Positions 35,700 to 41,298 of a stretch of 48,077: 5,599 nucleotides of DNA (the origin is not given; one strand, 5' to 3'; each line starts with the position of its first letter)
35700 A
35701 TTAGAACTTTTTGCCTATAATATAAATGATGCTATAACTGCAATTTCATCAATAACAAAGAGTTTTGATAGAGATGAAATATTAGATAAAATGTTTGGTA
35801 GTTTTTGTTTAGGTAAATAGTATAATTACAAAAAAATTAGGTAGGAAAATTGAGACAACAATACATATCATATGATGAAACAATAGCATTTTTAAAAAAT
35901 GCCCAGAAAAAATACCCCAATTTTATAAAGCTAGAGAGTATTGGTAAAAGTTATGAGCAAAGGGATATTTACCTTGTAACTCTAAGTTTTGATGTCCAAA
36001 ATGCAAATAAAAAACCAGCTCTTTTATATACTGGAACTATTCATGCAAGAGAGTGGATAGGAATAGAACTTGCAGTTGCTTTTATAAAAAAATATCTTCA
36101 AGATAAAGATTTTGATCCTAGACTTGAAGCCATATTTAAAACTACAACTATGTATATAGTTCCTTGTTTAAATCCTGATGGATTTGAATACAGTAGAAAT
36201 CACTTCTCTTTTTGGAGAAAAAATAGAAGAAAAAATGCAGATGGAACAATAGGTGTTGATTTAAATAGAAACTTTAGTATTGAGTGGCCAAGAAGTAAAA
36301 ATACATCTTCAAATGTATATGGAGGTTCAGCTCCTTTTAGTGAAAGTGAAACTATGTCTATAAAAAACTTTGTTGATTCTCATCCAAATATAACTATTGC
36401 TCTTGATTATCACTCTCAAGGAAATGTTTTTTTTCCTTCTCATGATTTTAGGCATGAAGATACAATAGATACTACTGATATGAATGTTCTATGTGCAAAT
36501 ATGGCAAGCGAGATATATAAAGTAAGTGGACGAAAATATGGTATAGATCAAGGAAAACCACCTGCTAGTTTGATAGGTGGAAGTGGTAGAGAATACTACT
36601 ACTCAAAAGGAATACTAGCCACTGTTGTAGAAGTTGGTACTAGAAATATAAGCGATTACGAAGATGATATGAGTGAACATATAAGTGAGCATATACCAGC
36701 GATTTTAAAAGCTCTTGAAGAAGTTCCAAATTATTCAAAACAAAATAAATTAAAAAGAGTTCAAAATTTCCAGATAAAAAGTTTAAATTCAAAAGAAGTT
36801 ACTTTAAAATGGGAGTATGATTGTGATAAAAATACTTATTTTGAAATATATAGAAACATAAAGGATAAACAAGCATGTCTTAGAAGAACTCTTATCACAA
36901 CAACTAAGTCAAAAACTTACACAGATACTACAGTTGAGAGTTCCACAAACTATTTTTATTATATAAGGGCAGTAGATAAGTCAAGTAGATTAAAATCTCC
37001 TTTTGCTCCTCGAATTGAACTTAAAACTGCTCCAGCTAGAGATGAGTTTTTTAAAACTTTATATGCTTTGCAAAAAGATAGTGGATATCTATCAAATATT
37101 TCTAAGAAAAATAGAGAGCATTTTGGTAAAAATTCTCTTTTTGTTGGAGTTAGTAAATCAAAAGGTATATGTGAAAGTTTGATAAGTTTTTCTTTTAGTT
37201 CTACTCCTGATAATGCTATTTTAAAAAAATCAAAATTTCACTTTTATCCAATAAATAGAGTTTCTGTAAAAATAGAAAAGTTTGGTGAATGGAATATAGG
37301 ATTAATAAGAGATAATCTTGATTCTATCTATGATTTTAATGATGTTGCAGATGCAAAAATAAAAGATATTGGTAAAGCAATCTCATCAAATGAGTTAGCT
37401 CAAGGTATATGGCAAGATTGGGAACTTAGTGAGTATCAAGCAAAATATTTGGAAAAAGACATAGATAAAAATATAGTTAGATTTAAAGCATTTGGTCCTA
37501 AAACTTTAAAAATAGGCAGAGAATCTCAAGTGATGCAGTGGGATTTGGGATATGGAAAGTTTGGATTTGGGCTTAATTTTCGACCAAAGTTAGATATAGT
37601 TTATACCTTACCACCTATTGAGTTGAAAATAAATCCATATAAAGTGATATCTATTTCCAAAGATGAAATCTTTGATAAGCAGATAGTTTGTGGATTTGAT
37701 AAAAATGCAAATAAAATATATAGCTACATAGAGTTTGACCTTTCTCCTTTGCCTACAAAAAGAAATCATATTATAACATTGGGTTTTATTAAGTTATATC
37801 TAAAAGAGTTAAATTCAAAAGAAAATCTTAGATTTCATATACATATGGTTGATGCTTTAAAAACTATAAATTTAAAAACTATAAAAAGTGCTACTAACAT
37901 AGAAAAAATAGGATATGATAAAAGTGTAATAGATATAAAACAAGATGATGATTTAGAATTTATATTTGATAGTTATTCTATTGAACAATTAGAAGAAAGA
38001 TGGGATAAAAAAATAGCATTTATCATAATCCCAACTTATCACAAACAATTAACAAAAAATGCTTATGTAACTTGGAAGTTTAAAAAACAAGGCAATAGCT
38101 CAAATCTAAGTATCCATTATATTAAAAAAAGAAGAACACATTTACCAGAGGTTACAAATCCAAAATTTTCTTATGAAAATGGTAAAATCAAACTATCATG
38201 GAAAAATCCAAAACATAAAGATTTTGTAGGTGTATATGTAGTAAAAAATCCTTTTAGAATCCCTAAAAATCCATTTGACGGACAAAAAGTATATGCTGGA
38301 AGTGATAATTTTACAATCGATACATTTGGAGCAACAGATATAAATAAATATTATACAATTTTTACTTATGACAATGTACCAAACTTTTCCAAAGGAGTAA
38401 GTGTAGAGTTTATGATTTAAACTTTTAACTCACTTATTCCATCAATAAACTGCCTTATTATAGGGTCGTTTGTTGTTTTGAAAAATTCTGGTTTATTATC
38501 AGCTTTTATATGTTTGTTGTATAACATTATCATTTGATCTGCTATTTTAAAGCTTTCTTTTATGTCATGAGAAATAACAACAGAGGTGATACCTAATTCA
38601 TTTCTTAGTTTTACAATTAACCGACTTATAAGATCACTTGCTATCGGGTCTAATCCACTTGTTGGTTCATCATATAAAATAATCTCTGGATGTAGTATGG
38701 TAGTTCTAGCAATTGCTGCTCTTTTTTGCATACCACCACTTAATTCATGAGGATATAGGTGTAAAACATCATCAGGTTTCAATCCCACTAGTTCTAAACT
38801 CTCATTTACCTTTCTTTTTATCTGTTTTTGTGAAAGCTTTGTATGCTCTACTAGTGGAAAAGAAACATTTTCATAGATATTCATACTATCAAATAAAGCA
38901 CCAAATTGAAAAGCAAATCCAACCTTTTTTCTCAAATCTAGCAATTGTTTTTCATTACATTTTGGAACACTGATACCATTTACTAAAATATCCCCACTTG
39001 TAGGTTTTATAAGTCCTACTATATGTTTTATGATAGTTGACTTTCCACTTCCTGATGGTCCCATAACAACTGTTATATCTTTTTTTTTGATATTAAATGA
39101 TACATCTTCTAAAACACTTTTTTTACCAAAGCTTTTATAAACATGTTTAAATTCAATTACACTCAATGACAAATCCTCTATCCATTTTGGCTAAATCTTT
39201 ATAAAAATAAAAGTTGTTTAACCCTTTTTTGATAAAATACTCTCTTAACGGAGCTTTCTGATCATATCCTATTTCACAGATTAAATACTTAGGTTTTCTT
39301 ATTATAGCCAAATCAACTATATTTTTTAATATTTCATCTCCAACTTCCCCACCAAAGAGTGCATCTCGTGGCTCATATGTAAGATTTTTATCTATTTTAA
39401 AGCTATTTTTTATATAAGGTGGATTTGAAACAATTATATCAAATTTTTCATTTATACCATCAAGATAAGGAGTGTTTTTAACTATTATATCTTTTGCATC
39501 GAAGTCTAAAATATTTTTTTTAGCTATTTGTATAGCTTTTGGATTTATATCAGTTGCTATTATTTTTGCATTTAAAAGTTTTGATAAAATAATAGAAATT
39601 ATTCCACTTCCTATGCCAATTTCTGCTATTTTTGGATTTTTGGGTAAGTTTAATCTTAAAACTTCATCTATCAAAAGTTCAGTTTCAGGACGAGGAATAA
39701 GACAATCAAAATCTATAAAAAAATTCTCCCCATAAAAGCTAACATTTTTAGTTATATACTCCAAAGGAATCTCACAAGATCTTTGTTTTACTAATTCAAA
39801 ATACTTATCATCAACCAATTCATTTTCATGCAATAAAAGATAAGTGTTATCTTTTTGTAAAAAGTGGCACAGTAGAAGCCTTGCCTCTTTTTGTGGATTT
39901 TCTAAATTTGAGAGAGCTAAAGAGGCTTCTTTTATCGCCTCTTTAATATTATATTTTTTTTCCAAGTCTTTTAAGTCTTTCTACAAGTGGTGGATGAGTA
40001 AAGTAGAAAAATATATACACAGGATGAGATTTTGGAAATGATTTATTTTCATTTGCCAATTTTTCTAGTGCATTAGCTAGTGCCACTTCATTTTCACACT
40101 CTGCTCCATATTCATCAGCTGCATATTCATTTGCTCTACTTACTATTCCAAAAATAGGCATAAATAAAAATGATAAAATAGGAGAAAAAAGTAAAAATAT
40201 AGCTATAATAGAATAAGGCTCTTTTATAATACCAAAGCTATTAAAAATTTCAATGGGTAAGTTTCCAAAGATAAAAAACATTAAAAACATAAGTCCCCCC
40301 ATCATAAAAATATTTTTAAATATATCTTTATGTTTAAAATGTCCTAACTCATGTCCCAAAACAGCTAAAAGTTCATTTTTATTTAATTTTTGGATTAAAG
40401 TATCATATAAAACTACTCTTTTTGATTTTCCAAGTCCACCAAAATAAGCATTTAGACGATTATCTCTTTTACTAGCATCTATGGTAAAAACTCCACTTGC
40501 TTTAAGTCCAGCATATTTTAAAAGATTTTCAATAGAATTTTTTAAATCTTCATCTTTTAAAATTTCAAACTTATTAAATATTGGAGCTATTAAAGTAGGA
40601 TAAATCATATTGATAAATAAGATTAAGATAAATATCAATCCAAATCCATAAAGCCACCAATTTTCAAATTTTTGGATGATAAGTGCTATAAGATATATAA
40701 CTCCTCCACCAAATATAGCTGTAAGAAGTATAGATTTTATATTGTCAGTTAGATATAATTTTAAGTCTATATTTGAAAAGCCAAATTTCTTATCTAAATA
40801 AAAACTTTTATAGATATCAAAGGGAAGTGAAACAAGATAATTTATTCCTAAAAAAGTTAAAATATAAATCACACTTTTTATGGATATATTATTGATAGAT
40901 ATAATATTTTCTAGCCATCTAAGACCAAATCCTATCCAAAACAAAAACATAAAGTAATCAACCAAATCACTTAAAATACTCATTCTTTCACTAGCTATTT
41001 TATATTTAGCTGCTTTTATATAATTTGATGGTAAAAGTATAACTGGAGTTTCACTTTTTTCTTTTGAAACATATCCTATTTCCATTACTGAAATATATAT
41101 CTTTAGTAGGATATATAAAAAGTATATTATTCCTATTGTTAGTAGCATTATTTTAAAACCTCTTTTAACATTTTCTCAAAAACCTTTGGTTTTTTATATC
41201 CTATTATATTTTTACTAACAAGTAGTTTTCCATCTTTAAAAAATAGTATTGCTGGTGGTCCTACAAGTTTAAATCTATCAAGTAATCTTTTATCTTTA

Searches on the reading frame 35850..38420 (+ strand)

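Call 43: search_protein_families(library=pfam, proteins=[window:35850-38420:+], max_evalue=0.00001)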
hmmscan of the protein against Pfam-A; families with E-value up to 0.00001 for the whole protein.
window:35850-38420:+ (856 aa): 1 family
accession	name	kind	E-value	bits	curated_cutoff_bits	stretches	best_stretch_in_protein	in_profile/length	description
PF00246.29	Peptidase_M14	-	1.2e-57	196.2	21.6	1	12-263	2-262/286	Zinc carboxypeptidase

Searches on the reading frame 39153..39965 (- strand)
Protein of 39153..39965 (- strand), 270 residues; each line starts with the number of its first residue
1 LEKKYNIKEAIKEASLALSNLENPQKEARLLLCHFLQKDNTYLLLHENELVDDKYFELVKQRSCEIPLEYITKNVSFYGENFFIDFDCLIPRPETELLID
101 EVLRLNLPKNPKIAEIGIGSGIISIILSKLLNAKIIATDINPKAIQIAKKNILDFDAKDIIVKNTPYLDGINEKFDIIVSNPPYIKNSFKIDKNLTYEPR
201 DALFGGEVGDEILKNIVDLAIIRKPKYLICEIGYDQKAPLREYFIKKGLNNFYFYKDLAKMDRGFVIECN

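Call 43: search_protein_families(library=pfam, proteins=[window:39153-39965:-], max_evalue=0.00001)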
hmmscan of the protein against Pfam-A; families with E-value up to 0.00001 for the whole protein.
window:39153-39965:- (270 aa): 5 families
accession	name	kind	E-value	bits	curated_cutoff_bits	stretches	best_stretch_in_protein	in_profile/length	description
PF17827.6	PrmC_N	-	1.2e-13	51.8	23.4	1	9-72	1-70/71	PrmC N-terminal domain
PF05175.20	MTS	-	3.4e-12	46.8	23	1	106-188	30-112/170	Methyltransferase small domain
PF06325.19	PrmA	-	9.7e-11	42.1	22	1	106-181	159-233/296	Ribosomal protein L11 methyltransferase (PrmA)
PF13649.12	Methyltransf_25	-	9.1e-07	29.9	27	1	113-181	1-71/97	Methyltransferase domain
PF13847.12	Methyltransf_31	-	9.3e-06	25.8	27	0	110-182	4-82/145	Methyltransferase domain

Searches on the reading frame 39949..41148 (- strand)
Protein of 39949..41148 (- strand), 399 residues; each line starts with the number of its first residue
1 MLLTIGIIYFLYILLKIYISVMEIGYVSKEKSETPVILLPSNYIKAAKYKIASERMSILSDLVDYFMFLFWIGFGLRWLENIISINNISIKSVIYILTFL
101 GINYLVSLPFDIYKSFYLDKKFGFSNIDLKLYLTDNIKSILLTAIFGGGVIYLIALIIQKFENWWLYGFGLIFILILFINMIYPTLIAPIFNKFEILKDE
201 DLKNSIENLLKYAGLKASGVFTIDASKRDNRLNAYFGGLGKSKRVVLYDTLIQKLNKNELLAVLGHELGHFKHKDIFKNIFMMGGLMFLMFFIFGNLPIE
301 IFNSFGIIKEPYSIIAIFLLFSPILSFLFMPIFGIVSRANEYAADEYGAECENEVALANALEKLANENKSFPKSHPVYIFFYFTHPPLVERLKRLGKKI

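Call 43: search_protein_families(library=pfam, proteins=[window:39949-41148:-], max_evalue=0.00001)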
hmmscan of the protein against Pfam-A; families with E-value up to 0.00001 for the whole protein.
window:39949-41148:- (399 aa): 3 families
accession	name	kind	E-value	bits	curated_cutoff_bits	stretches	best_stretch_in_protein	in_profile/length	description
PF01435.24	Peptidase_M48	-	1.7e-41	142.6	20.3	1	198-396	3-183/186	Peptidase family M48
PF16491.10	Peptidase_M48_N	-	1.2e-35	123.4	27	1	41-193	22-179/179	CAAX prenyl protease N-terminal, five membrane helices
PF05569.17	Peptidase_M56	-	3.8e-06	26.7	31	0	243-292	176-224/296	BlaR1 peptidase M56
